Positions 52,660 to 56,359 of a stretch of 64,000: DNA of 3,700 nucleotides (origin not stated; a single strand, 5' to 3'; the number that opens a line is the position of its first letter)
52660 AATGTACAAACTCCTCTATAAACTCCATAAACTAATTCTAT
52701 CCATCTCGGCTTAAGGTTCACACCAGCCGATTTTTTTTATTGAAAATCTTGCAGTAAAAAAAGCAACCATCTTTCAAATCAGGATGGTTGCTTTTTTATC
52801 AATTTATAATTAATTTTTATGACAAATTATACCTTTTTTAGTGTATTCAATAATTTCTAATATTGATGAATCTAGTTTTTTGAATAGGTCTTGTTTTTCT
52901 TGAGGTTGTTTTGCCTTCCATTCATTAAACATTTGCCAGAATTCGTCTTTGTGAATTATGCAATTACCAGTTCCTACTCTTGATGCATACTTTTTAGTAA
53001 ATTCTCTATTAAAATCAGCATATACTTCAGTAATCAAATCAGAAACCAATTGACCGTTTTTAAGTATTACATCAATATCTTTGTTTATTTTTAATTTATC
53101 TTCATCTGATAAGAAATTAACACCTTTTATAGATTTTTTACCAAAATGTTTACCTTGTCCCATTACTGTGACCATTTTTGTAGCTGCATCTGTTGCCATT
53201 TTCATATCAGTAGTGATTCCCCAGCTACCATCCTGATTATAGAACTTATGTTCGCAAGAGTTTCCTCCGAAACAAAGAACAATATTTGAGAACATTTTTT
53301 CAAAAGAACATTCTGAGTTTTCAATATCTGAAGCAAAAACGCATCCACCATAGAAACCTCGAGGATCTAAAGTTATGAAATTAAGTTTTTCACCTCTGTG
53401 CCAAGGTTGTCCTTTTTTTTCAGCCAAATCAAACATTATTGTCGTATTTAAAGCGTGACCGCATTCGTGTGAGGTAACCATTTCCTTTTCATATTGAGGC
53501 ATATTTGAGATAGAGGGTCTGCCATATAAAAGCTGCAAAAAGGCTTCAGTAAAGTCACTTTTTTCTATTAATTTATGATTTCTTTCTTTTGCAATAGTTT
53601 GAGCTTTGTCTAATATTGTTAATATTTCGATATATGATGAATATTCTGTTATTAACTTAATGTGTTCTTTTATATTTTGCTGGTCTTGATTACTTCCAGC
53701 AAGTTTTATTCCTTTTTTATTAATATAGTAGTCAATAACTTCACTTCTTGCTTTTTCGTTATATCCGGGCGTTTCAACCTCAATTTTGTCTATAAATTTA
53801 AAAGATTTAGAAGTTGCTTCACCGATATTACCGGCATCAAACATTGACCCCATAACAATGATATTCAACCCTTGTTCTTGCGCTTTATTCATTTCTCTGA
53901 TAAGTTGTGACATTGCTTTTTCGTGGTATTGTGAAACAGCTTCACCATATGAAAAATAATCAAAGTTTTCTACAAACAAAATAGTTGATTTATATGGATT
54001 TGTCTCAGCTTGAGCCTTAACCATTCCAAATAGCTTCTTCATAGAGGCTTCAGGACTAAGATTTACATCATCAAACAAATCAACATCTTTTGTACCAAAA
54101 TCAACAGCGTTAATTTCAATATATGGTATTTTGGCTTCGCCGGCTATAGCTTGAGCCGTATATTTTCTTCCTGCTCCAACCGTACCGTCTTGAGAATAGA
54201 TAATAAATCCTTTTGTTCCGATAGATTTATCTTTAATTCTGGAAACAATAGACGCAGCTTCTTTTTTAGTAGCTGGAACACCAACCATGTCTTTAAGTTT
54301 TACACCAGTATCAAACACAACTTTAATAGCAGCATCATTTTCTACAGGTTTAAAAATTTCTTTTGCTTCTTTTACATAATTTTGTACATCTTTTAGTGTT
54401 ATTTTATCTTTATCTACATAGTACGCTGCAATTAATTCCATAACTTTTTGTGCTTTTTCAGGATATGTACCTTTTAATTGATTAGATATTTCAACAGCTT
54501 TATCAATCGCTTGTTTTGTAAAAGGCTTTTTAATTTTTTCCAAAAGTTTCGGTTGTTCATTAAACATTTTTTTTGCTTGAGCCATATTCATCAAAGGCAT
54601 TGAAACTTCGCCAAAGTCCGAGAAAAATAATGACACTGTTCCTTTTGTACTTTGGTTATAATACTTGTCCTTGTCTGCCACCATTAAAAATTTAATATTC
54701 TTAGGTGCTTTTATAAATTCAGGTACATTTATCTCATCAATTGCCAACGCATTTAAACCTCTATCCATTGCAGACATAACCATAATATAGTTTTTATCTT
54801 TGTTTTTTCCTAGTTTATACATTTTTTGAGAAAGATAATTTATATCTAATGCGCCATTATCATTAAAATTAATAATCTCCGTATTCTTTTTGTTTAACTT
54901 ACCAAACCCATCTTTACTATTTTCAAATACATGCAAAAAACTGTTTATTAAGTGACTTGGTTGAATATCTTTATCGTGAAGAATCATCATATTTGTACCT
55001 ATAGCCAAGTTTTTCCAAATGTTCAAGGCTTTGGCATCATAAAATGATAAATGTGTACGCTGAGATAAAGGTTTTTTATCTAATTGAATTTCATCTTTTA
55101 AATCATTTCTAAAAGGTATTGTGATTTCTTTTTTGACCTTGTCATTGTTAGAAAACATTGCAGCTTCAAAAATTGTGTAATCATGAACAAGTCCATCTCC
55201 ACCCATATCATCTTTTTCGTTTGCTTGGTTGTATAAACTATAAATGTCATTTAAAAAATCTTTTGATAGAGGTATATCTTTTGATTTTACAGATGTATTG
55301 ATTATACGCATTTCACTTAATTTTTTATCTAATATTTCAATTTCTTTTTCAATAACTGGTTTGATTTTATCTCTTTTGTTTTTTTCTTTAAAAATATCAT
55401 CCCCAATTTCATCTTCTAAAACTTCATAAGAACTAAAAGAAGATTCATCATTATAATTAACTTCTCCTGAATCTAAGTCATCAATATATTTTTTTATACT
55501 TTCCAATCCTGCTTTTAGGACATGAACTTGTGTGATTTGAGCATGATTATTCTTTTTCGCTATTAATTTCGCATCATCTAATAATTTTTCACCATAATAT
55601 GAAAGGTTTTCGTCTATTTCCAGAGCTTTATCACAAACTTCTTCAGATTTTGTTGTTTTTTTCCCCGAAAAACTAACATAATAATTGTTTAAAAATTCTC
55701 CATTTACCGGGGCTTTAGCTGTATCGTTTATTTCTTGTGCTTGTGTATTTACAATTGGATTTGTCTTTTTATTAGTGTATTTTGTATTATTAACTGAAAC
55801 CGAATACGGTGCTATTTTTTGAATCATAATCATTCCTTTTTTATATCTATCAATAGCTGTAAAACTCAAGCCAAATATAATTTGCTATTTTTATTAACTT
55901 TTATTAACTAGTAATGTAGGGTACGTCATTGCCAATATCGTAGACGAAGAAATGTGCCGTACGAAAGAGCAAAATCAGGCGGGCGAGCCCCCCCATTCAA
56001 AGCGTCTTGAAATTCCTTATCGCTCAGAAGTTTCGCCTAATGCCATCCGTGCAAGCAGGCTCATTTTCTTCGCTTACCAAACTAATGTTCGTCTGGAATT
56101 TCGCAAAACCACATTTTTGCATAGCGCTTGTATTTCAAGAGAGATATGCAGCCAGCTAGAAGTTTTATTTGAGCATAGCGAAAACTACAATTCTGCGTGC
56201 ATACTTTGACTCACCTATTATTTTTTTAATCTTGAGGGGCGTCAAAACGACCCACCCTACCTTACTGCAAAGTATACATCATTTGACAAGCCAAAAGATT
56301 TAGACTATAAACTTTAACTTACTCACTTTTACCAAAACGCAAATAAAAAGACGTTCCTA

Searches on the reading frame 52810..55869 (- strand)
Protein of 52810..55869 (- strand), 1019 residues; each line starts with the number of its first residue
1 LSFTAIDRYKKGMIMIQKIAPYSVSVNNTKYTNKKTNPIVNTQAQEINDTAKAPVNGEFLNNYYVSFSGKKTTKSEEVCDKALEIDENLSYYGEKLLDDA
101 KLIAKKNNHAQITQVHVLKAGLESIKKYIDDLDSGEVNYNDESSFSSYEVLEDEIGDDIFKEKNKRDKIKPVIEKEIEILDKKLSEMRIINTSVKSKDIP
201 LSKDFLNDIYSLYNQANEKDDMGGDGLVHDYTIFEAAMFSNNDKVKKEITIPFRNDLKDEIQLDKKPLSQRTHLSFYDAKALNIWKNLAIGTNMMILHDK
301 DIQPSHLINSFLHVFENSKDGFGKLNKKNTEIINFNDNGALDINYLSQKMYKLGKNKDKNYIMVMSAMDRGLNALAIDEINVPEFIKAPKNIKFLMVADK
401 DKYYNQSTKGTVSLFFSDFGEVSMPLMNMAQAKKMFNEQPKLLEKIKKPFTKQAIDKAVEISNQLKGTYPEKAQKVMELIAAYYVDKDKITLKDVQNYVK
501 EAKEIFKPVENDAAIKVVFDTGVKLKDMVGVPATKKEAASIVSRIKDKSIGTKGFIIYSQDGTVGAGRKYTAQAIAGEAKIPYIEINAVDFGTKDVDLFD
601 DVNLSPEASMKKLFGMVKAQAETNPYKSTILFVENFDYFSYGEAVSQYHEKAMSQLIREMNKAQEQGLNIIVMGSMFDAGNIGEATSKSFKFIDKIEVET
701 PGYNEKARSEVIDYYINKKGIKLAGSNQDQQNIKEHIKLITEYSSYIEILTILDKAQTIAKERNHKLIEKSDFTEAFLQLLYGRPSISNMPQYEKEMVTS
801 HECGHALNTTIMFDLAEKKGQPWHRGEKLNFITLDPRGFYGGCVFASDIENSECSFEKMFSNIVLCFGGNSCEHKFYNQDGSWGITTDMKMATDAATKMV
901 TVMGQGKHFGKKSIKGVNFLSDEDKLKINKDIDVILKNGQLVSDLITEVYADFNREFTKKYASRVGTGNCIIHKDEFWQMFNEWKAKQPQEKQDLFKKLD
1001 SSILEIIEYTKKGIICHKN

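Call 11: search_protein_families(library=pfam, proteins=[window:52810-55869:-])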
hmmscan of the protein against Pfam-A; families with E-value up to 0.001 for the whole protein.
window:52810-55869:- (1019 aa): 2 families
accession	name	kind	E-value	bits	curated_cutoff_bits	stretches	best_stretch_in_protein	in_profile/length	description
PF01434.24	Peptidase_M41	-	5.3e-11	43.2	29.9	1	791-916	4-118/191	Peptidase family M41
PF00004.35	AAA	-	9.6e-09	36.2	21.2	1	562-682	5-114/131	ATPase family associated with various cellular activities (AAA)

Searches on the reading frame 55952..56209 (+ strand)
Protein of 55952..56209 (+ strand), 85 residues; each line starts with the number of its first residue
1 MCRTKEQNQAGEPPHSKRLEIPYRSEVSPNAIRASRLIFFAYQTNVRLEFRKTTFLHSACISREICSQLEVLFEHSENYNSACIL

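Call 11: search_protein_families(library=pfam, proteins=[window:55952-56209:+])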
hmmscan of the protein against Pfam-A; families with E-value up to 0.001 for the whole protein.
window:55952-56209:+ (85 aa): 0 families
